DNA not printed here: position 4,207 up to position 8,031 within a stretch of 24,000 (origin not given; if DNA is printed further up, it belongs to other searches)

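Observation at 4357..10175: KAP P-loop NTPase plus 1174-aa SIR2-domain giant: candidate two-gene NAD-depletion defence module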

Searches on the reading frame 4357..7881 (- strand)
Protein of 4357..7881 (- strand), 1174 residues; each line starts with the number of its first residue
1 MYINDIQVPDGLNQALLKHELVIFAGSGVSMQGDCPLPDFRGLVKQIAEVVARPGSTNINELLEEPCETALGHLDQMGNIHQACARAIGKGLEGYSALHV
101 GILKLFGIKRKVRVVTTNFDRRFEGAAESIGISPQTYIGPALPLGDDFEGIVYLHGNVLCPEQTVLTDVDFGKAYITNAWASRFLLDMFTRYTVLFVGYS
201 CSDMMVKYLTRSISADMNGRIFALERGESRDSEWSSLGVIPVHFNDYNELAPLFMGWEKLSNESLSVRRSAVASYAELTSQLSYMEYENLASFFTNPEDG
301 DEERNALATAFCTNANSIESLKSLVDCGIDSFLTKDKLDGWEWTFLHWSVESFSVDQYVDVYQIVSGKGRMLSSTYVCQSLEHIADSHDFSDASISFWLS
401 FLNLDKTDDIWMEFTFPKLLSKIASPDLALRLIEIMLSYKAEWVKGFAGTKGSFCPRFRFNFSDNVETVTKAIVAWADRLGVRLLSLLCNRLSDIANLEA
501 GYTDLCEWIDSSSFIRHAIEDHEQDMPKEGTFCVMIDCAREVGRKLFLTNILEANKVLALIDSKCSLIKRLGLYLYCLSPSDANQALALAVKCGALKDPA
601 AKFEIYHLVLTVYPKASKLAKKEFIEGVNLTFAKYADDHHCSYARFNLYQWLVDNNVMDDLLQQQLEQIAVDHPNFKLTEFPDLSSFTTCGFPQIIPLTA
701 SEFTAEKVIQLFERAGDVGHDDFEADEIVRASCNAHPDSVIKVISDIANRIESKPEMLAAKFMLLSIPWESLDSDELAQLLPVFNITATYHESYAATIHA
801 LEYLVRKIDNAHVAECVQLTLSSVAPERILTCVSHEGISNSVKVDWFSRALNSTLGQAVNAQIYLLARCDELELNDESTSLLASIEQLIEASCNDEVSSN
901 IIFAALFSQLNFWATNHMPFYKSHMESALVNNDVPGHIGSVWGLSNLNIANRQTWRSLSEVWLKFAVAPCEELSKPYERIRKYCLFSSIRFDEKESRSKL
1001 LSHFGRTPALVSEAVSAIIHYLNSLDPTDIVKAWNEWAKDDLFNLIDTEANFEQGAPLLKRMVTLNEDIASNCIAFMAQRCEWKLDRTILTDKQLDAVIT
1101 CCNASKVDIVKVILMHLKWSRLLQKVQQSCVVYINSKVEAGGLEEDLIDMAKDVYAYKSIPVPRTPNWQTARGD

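Call 5: search_protein_families(library=pfam, proteins=[window:4357-7881:-], max_evalue=0.01)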
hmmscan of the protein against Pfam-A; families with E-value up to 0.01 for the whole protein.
window:4357-7881:- (1174 aa): 1 family
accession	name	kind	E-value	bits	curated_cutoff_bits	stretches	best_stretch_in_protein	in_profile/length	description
PF13289.12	SIR2_2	-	7e-19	68.8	24.5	1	114-233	3-132/141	SIR2-like domain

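Call 6: search_protein_families(library=padloc, proteins=[window:4357-7881:-], max_evalue=0.01)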
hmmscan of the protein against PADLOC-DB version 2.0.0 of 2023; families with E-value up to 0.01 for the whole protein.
window:4357-7881:- (1174 aa): 10 families
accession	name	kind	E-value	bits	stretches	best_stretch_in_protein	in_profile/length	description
PDLC02183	Dsr1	-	2.8e-31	106.1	1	4-244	6-271/1275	-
PDLC04167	Dsr1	-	2.8e-29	99.5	1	8-268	10-296/1248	-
PDLC04968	PDC-S25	-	5.5e-09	33.6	1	114-215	143-243/517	-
PDLC04166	Dsr1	-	8e-08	28.5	1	114-203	124-210/1227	-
PDLC04967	PDC-S25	-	5e-07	27.1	1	113-216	148-254/528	-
PDLC00407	ThsA1|ThsA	-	9.5e-07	25.8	1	13-215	14-210/478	STALD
PDLC00409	ThsA1|ThsA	-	5.8e-06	23.9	1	151-213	146-209/242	STALD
PDLC03856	LmuA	-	0.00015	19.1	1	150-222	155-226/433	-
PDLC04087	SIR2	-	0.0049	13.8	0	108-136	128-157/343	-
PDLC04082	SIR2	-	0.0056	13.6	0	108-136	125-153/345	-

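Call 8: search_protein_families(library=ncbifam, proteins=[window:4357-7881:-], max_evalue=0.01)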
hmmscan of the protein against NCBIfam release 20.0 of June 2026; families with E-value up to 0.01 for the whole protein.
window:4357-7881:- (1174 aa): 1 family
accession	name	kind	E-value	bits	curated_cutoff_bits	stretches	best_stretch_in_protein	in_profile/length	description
NF041818.1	Dsr1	equivalog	1.7e-40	138.7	1400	1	7-281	9-312/1263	anti-phage defense-associated sirtuin Dsr1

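Call 9: find_homologous_proteins(query=window:4357-7881:-, max_evalue=0.001)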
Query window:4357-7881:- (1174 aa): 1871 proteins with E <= 0.001 among 8000 candidates; the best 120 are listed.
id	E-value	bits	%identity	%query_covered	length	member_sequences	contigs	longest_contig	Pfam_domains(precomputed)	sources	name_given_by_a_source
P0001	0.0e+0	2635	98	100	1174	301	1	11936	PF13289.13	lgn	-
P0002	0.0e+0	2379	89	100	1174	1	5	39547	PF13289.13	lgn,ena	-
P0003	0.0e+0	2359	88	100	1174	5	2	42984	PF13289.13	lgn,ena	-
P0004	0.0e+0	2356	88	100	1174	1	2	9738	PF13289.13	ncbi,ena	-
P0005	0.0e+0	2310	85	100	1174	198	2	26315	PF13289.13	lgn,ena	-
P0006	0.0e+0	2291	85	100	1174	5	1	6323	PF13289.13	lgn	-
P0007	0.0e+0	2256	83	100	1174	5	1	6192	PF13289.13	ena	-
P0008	0.0e+0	2251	83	100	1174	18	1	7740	PF13289.13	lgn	-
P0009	0.0e+0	2238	82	100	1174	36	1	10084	PF13289.13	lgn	-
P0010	0.0e+0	2237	82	100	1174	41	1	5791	PF13289.13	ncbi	ncbi:MAG: SIR2 family protein [Collinsella sp.]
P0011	0.0e+0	2195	81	100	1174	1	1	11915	PF13289.13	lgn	-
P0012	0.0e+0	2180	81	100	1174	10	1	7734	PF13289.13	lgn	-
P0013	0.0e+0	2152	80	100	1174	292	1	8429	PF13289.13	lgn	-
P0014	0.0e+0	2147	80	100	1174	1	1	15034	PF13289.13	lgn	-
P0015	0.0e+0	2135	79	100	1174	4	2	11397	PF13289.13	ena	-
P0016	0.0e+0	2129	79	100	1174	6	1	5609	PF13289.13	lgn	-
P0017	0.0e+0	2127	79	100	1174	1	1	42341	PF13289.13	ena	-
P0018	0.0e+0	2127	79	100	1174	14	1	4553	PF13289.13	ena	-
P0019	0.0e+0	2123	79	100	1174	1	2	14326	PF13289.13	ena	-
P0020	0.0e+0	2106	78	100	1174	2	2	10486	PF13289.13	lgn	-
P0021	0.0e+0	2061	77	100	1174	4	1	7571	PF13289.13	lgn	-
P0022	0.0e+0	1999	78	94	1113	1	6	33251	PF13289.13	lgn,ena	-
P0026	9.4e-208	711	36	98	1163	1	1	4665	PF13289.13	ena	-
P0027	6.0e-207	708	35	99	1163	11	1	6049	PF13289.13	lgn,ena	-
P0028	1.3e-163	565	30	99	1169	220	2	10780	PF13289.13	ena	-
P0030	5.4e-159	550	30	99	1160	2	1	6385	PF13289.13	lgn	-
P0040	2.1e-102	362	30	78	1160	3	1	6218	PF13289.13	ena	-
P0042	2.8e-99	352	30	68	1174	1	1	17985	PF13289.13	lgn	-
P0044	1.1e-97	346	27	89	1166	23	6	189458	PF13289.13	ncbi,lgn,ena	-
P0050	1.2e-94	336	29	68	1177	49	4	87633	PF13289.13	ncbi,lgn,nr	ncbi:MAG: SIR2 family protein [Atopobiaceae bacterium]|nr:SIR2 family protein [Atopobiaceae bacteriu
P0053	2.5e-92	329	29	68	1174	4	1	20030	PF13289.13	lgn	-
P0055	3.0e-92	329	29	68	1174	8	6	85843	PF13289.13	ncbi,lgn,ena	-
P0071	6.2e-86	308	25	96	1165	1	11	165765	PF13289.13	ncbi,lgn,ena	-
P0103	2.3e-79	286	27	88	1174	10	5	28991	PF13289.13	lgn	-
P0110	1.5e-68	250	27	89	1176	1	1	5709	PF13212.11,PF13289.13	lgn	-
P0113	6.2e-63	231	29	60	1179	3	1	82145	PF13212.11,PF13289.13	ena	-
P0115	1.0e-62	231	29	59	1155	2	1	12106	PF13212.11,PF13289.13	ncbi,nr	ncbi:MAG: DUF4020 domain-containing protein [Desulfobacteraceae bacterium]|nr:MAG: DUF4020 domain-co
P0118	6.3e-62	228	27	78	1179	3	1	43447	PF13212.11,PF13289.13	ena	-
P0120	1.4e-61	227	29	59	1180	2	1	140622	PF13289.13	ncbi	-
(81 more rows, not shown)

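Call 11: find_related_loci(query=A1, collection=genome_contigs, flank=8000)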
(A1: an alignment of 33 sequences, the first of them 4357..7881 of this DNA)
Query A1 (1174 aa) in genome_contigs; peptide patterns used: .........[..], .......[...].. (x = any residue, [..] = any of these).
599 stretches matched a pattern (row limit reached: there are more); 548 encode a relative of the query (tblastn E <= 1e-3); the best 80 are kept; 80 distinct loci.
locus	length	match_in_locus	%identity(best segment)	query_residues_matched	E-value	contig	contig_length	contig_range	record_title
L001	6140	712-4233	85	1-1174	0e+0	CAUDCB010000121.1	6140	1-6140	MAG TPA_asm: uncultured Collinsella sp. isolate ERR4918958_bin.8_MetaWRAP_v1.3_MAG genome assembly, contig: ERZ18456912.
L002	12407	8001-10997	98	1-999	0e+0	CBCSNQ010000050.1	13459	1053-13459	MAG TPA_asm: uncultured Collinsella sp. isolate SRR20550370_concoct_34 genome assembly, contig: ERZ24930576.3403, whole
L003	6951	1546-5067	83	1-1174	0e+0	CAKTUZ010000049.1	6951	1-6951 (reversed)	MAG: uncultured bacterium isolate REFINED_METABAT215_TOP10_CONTIGS_1500_ASSEMBLY_K77_MERGED__Hadza_PheChl_Fiber-Hadza-Ne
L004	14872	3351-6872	80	1-1174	0e+0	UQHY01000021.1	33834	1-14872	uncultured Collinsella sp. isolate UMGS301 genome assembly, contig: NODE_388_length_33834_cov_23.5207, whole genome shot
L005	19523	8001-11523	80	1-1174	0e+0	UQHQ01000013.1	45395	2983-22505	uncultured Collinsella sp. isolate UMGS298 genome assembly, contig: NODE_311_length_45395_cov_16.2398, whole genome shot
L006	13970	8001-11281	29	1-1101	9e-133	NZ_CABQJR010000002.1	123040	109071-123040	MAG: uncultured Senegalimassilia sp. isolate MGYG-HGUT-00643, whole genome shotgun sequence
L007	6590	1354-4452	26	1-1037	4e-84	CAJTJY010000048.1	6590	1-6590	MAG TPA_asm: uncultured Lachnospiraceae bacterium isolate MGBC101638 genome assembly, contig: MGBC101638.48, whole genom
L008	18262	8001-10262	31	6-769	1e-81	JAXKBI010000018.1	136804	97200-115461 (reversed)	MAG: Eggerthellaceae bacterium isolate DOME_MAG_8595 8595_D0106_k141_51099, whole genome shotgun sequence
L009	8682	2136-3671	35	1-530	3e-81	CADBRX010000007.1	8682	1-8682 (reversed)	MAG: uncultured Coriobacteriaceae bacterium isolate RUG14245 genome assembly, contig: RUG14245_asm_7, whole genome shotg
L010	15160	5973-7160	38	1-403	1e-75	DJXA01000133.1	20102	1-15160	MAG TPA_asm: Atopobiaceae bacterium UBA7016 UBA7016_contig_11403, whole genome shotgun sequence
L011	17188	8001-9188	37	1-403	2e-75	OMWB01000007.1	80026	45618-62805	uncultured actinobacterium isolate RUG002 genome assembly, contig: scaffold_79, whole genome shotgun sequence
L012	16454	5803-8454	26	3-878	3e-68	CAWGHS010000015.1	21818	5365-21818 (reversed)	MAG: uncultured beta proteobacterium isolate MFD02832.bin.2.78 genome assembly, contig: contig_33045, whole genome shotg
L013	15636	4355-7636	25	1-1066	8e-67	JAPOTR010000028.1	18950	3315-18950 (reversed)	MAG: Cyanobacteria bacterium MAG CAR3_bin_5 NODE_951_length_18950_cov_29.8965, whole genome shotgun sequence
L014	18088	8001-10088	30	3-691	2e-65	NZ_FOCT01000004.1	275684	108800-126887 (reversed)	Nitrosospira multiformis strain Nl18, whole genome shotgun sequence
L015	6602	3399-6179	26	1-912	6e-65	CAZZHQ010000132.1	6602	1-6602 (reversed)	MAG TPA_asm: uncultured Dehalococcoidales bacterium isolate SRP178699_co1_156 genome assembly, contig: NODE_16848_length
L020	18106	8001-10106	29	1-689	2e-61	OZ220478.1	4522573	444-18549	MAG: Candidatus Latescibacterota bacterium isolate 1cf545fa-d59a-4aa3-98d5-019dd537838a genome assembly, chromosome: 1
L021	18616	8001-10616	27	1-857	3e-61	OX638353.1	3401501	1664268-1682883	MAG: uncultured Dehalococcoidia bacterium isolate caae0dea-c4e0-4340-bdfb-0144304000aa genome assembly, chromosome: 1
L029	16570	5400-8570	26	1-1040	2e-59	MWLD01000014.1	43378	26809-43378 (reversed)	Candidatus Synechococcus spongiarum LMB bulk15M NODE_31_length_43378_cov_145.628_ID_12569, whole genome shotgun sequence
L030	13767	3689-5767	28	3-687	2e-59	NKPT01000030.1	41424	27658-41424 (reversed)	MAG: Chloracidobacterium sp. CP2_5A k99_68649, whole genome shotgun sequence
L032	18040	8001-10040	26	6-692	2e-58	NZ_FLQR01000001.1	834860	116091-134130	Uncultured Microbacterium sp. isolate UC1, whole genome shotgun sequence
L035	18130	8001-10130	28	1-700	3e-58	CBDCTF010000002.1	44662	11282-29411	MAG: Dehalococcoidia bacterium isolate ada03605-a97e-4eba-91b8-038d664804f6 genome assembly, contig: contig_2, whole gen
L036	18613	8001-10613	26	1-856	4e-58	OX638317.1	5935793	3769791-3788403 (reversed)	MAG: uncultured Latescibacteria bacterium isolate cbbe8a84-e08a-4d06-a76e-2eb930d8ff24 genome assembly, chromosome: 1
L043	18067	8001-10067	27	3-691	6e-56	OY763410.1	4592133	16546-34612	MAG: Dehalococcoidia bacterium isolate 8eeee495-67cd-41f6-86a6-ff8f0dc0d692 genome assembly, chromosome: 1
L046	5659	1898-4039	27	1-712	3e-55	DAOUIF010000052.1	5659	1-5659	MAG TPA_asm: Dehalococcoidia bacterium isolate S24_152 65206, whole genome shotgun sequence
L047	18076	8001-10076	28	3-687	4e-55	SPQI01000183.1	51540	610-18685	Oxalobacteraceae bacterium OM1 EFN1C6JQVX, whole genome shotgun sequence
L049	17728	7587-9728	29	1-707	8e-55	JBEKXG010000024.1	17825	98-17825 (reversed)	MAG: Syntrophobacteraceae bacterium isolate SPRUCE 646 SPRUCE_646_24, whole genome shotgun sequence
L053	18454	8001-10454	27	1-803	1e-53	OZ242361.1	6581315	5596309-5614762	MAG: Candidatus Latescibacterota bacterium isolate c7d3165a-3b70-4ca6-a93c-9a173e2068a1 genome assembly, chromosome: 1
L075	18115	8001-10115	28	1-691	5e-58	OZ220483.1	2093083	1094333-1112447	MAG: Gammaproteobacteria bacterium isolate af9c39ca-8e3c-4a7f-a21c-a6eb2653ca8a genome assembly, chromosome: 1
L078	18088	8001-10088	26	1-682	8e-48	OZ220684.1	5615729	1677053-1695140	MAG: Caldilineaceae bacterium isolate 3e4e9cff-9e2e-4453-a09c-181873e11f57 genome assembly, chromosome: 1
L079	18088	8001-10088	41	6-690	6e-48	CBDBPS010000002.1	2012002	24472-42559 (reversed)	MAG: Dehalococcoidia bacterium isolate 2e9189d5-434a-42a8-84cf-86486d02cf1d genome assembly, contig: contig_2, whole gen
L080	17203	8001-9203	33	1-402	6e-48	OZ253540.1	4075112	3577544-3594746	MAG: Dehalococcoidia bacterium isolate 12151d70-3c61-4942-ab7c-45b58ecc7731 genome assembly, chromosome: 1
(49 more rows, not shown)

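Call 15: search_protein_families(library=pfam, proteins=[L005:5544-7991:+, L010:4274-5899:+, L011:6207-7925:+, L035:6358-8004:+, L043:6369-7991:+, L049:6304-7590:+, L079:6717-7982:+, L080:6504-7997:+, L075:6555-7889:+, L036:6612-7913:+], max_evalue=0.001)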
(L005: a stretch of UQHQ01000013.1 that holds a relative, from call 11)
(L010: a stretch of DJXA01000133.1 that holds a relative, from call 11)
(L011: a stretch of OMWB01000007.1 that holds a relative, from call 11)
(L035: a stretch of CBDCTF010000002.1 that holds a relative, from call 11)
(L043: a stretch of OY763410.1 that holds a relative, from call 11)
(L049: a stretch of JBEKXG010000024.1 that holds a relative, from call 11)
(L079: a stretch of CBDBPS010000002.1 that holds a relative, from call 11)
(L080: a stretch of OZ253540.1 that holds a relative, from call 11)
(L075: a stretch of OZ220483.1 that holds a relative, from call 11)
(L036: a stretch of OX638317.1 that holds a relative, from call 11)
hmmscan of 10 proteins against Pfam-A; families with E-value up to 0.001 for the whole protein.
L005:5544-7991:+ (815 aa): 4 families
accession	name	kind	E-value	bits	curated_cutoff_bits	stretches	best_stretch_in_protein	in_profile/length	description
PF20720.3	nSTAND3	-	5.3e-29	101.4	27.2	1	188-346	1-153/155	Novel STAND NTPase 3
PF24883.2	NPHP3_N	-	6.5e-06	26.9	24.8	1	190-252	8-70/164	Nephrocystin 3, N-terminal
PF04471.18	Mrr_cat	-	0.00016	22.2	21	1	13-114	3-96/115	Restriction endonuclease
PF13191.12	AAA_16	-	0.00097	20.1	32.6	0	197-243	15-63/167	AAA ATPase domain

L010:4274-5899:+ (541 aa): 0 families

L011:6207-7925:+ (572 aa): 0 families

L035:6358-8004:+ (548 aa): 3 families
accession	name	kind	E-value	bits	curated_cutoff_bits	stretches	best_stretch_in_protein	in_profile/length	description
PF01420.25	Methylase_S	-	4.5e-24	86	22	1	124-298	2-167/168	Type I restriction modification DNA specificity domain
PF22600.2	MTPAP-like_central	-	4.6e-06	27.2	27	1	10-53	24-67/139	Poly(A) RNA polymerase, mitochondrial-like, central palm domain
PF01909.29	NTP_transf_2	-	9.5e-06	26.4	21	1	19-71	8-63/93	Nucleotidyltransferase domain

L043:6369-7991:+ (540 aa): 0 families

L049:6304-7590:+ (428 aa): 1 family
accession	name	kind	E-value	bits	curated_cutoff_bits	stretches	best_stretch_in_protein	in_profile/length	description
PF01420.25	Methylase_S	-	7.7e-27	95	22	1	2-170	2-160/168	Type I restriction modification DNA specificity domain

L079:6717-7982:+ (421 aa): 0 families

L080:6504-7997:+ (497 aa): 0 families

L075:6555-7889:+ (444 aa): 0 families

L036:6612-7913:+ (433 aa): 4 families
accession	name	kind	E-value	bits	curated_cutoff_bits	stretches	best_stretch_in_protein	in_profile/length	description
PF13304.12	AAA_21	-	2.6e-39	136.5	27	1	46-378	1-304/304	AAA domain, putative AbiEii toxin, Type IV TA system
PF13175.12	AAA_15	-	2.6e-10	40.9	32.1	1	245-373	260-370/374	AAA ATPase domain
PF02463.25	SMC_N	-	1.8e-05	24.8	40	0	46-67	26-47/220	RecF/RecN/SMC N terminal domain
PF13476.12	AAA_23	-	0.00035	21.7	27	1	7-180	4-157/201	AAA domain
